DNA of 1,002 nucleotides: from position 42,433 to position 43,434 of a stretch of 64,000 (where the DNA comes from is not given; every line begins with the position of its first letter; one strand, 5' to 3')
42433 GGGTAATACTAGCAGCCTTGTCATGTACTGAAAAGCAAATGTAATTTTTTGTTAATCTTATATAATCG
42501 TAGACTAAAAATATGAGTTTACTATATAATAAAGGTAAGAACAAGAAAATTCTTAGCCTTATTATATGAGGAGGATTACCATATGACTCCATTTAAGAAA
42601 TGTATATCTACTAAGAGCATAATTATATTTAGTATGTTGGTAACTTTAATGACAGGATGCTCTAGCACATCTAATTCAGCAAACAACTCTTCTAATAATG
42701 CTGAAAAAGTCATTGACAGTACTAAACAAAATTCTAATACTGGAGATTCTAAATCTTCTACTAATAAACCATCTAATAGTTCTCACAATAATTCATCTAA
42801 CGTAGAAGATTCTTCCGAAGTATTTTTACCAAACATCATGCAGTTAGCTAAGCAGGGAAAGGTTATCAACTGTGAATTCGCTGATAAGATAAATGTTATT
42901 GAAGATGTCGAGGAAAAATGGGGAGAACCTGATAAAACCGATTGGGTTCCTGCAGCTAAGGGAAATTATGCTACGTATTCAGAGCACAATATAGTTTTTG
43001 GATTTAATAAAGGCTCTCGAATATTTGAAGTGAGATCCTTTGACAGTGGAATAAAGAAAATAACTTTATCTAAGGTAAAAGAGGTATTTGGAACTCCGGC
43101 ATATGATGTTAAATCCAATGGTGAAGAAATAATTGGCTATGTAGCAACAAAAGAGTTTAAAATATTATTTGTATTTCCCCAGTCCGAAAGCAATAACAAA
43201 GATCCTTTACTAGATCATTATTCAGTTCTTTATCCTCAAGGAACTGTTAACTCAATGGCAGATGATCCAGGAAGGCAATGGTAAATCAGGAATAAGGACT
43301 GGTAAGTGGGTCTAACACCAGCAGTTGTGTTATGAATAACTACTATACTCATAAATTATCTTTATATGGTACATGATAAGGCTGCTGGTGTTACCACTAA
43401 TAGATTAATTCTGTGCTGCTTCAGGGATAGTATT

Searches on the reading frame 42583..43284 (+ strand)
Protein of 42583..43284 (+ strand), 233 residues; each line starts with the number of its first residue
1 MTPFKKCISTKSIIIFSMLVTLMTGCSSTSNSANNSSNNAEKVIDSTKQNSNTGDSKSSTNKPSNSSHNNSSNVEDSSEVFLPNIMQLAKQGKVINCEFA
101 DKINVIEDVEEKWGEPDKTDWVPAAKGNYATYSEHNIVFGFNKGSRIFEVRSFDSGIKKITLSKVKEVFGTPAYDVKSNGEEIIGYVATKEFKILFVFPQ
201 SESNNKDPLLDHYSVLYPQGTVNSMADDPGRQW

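Call 54: search_protein_families(library=pfam, proteins=[window:42583-43284:+], max_evalue=0.001)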
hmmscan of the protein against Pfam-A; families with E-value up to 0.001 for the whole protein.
window:42583-43284:+ (233 aa): 1 family
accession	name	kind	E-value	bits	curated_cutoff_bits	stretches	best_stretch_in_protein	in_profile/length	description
PF14172.12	DUF4309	-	1.6e-52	177.3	25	1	83-216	2-133/133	Domain of unknown function (DUF4309)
